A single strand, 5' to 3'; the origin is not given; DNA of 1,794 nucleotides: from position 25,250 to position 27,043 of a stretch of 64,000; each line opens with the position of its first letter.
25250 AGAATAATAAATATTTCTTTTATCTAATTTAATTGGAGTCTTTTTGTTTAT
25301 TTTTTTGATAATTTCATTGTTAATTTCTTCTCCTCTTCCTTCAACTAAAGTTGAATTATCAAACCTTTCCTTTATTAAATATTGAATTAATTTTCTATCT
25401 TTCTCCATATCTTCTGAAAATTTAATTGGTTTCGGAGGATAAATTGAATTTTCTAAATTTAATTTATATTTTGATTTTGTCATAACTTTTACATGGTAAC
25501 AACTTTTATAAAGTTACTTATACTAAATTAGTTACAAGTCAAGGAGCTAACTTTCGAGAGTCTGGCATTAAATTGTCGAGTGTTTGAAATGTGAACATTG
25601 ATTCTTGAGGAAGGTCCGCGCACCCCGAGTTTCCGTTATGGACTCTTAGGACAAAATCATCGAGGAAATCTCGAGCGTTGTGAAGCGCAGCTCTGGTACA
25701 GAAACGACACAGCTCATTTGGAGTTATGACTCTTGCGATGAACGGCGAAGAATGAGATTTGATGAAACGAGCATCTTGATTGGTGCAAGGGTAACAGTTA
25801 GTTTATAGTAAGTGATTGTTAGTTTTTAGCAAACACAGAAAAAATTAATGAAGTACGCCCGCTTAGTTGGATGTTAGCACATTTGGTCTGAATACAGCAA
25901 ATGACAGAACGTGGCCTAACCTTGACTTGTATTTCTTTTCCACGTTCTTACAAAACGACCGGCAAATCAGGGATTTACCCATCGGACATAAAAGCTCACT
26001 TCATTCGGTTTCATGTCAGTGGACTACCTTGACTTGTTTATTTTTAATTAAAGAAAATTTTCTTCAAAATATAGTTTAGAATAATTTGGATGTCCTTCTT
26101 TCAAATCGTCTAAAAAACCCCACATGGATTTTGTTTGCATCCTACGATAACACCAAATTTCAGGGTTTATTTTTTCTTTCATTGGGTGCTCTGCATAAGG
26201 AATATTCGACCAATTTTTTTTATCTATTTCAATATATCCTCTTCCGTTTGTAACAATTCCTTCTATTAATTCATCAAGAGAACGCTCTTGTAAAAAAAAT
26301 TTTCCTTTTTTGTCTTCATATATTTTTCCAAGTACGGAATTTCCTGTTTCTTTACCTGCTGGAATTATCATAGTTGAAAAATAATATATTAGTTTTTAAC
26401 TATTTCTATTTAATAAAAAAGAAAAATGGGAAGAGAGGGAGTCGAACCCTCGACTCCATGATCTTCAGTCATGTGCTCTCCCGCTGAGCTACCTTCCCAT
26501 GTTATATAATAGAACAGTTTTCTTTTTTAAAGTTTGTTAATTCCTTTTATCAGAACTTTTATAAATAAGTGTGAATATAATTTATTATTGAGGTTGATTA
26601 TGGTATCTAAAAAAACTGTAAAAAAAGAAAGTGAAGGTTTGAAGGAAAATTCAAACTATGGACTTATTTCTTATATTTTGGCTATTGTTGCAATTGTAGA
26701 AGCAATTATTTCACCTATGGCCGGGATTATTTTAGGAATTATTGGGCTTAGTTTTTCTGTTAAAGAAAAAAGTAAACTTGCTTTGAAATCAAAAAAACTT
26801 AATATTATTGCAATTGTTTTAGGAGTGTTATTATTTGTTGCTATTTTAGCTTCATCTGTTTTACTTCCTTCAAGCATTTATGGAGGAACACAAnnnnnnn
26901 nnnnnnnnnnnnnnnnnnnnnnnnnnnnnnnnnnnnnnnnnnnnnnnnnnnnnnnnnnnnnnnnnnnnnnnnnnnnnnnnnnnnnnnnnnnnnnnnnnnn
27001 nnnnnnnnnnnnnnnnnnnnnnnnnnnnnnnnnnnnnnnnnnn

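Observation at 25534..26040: RNase P RNA candidate closed by an 11-bp terminal helix whose 3' strand is repeated 107 nt downstream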

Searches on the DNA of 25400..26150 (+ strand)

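Call 4: search_rna_families(source=window, start=25400, end=26150, threshold=evalue, max_evalue=10, show_alignments=4)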
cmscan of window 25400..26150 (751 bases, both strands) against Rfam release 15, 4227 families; matches with E-value up to 10: 6.
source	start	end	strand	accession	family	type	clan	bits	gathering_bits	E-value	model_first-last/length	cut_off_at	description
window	25571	25930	+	RF00373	RNaseP_arch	Gene; ribozyme;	CL00002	83.6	84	1.5e-23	1-288/288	no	Archaeal RNase P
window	25768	25861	+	RF00613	SNORD94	Gene; snRNA; snoRNA; CD-box;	-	17.1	60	0.2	1-137/137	no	Small nucleolar RNA SNORD94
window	26062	26114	-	RF02418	Spd-sr07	Gene; sRNA;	-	16.9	55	8.8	1-63/63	no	Streptococcus sRNA Spd-sr07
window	26095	26113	-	RF02475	GlsR6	Gene; snRNA; snoRNA; CD-box;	-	12.5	75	3.8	41-59/59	no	Small nucleolar RNA GlsR6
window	25731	25781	+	RF01139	sR2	Gene; snRNA; snoRNA; CD-box;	-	12.1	42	5.6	1-57/57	no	Small nucleolar RNA sR2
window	25405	25424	+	RF02171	RFPL3-AS1_1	Gene; lncRNA;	-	10.8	70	6.8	69-88/88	no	RFPL3 antisense RNA 1 conserved region 1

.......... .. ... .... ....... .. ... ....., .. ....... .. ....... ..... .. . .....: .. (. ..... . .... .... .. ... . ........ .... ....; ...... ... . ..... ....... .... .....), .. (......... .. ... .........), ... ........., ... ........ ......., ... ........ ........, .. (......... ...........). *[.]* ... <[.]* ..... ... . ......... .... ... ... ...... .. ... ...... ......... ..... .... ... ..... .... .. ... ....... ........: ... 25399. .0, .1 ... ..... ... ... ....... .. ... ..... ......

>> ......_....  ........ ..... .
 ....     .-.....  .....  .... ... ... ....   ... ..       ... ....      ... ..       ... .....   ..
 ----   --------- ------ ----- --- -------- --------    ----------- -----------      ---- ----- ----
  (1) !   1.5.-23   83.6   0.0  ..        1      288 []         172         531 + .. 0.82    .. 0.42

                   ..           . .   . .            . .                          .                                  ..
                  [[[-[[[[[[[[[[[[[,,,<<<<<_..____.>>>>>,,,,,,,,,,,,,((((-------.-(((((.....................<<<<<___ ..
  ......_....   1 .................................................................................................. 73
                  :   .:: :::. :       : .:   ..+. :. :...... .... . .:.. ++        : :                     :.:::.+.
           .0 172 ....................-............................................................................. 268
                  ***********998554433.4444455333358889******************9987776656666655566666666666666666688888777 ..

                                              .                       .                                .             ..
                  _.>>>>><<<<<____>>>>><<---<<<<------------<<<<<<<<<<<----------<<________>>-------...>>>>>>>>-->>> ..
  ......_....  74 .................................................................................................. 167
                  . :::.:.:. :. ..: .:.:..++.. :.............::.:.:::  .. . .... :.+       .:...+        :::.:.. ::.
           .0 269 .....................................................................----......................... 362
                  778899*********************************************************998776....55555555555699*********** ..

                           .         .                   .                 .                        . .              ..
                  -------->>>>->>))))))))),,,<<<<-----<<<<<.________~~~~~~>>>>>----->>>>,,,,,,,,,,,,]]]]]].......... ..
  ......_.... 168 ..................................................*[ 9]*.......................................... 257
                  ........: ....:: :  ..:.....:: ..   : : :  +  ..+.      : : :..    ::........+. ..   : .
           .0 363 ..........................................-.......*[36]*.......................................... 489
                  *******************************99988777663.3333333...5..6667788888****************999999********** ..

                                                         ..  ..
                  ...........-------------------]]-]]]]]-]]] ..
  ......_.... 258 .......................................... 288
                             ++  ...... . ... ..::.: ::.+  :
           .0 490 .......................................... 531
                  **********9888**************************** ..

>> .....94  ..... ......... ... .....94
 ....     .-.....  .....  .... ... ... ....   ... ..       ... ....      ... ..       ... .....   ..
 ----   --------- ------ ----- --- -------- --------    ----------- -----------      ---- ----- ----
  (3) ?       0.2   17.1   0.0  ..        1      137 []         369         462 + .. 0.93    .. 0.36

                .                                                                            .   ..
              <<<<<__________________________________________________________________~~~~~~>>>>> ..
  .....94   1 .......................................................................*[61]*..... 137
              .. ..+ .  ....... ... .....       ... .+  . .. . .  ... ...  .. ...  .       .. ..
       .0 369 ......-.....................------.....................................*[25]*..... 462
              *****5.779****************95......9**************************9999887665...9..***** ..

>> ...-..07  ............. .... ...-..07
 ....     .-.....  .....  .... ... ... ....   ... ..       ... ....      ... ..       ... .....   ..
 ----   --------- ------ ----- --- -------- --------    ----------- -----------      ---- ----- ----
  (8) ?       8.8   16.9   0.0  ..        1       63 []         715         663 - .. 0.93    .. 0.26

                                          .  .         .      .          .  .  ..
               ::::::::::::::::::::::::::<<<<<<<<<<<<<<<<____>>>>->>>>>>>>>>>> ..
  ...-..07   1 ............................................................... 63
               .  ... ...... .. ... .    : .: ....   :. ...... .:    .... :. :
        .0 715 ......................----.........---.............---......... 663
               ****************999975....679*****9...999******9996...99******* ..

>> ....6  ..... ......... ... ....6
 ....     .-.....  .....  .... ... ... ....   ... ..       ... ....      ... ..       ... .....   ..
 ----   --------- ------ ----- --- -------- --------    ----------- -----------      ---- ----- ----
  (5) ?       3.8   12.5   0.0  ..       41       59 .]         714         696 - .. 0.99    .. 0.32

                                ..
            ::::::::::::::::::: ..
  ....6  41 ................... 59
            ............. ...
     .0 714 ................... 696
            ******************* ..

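Call 80: search_dna_similar(query=window:25931-26026:+, collection=phages, mode=distant, max_evalue=0.01)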
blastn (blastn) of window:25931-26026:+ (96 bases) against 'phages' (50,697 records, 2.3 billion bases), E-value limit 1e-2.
No match.

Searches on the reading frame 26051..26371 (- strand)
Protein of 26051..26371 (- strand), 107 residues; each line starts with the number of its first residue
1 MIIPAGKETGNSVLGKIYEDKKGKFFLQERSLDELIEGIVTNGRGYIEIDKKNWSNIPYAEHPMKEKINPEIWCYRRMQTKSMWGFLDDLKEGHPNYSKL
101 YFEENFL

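Call 15: find_encoding_contigs(protein=window:26051-26371:-, flank=3000, max_places=6)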
Protein window:26051-26371:- (107 aa): 16 contigs read that carry it; 6 places shown.
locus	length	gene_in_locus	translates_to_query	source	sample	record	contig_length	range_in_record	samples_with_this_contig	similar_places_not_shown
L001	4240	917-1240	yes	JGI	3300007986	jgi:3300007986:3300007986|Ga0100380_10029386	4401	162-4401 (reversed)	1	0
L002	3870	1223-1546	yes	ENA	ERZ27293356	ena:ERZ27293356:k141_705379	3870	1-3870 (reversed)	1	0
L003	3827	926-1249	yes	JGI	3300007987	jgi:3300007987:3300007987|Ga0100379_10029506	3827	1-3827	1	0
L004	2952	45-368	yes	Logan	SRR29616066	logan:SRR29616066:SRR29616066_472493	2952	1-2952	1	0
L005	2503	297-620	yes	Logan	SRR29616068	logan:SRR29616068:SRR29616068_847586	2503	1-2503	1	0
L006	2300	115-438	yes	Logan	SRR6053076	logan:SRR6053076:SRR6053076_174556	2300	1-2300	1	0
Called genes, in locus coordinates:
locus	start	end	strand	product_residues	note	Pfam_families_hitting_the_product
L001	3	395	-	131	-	?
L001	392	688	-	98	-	-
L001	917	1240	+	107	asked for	-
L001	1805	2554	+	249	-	-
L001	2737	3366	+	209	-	PF00687:Ribosomal_L1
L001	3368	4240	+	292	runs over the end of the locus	PF00466:Ribosomal_L10, PF17777:RL10P_insert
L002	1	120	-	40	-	?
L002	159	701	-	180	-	-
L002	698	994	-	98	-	-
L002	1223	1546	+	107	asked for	-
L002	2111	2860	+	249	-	-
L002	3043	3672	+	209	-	PF00687:Ribosomal_L1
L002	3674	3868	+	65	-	?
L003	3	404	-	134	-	?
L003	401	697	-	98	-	-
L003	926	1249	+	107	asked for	-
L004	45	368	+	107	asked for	-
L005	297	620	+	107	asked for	-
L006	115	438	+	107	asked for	-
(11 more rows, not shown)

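Call 16: find_related_loci(query=window:26051-26371:-, collection=genome_contigs, flank=3000)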
Query window:26051-26371:- (107 aa) in genome_contigs; peptide patterns used: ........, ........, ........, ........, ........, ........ (x = any residue, [..] = any of these).
57 stretches matched a pattern, but none encodes a relative of the query by tblastn (E <= 1e-3).

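Call 65: search_protein_families(library=pfam, proteins=[window:26051-26371:-], max_evalue=0.01)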
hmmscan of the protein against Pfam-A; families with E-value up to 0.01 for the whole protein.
window:26051-26371:- (107 aa): 0 families

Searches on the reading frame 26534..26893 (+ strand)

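Call 65: search_protein_families(library=pfam, proteins=[window:26534-26893:+], max_evalue=0.01)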
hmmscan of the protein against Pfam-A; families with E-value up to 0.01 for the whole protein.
window:26534-26893:+ (120 aa): 2 families
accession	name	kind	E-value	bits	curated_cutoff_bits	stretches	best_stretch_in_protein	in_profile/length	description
PF03901.23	Glyco_transf_22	-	0.00092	19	23.8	1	6-118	129-231/414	Alg9-like mannosyltransferase family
PF24661.1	DUF7649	-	0.0059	17.1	27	1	44-109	9-69/85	Domain of unknown function (DUF7649)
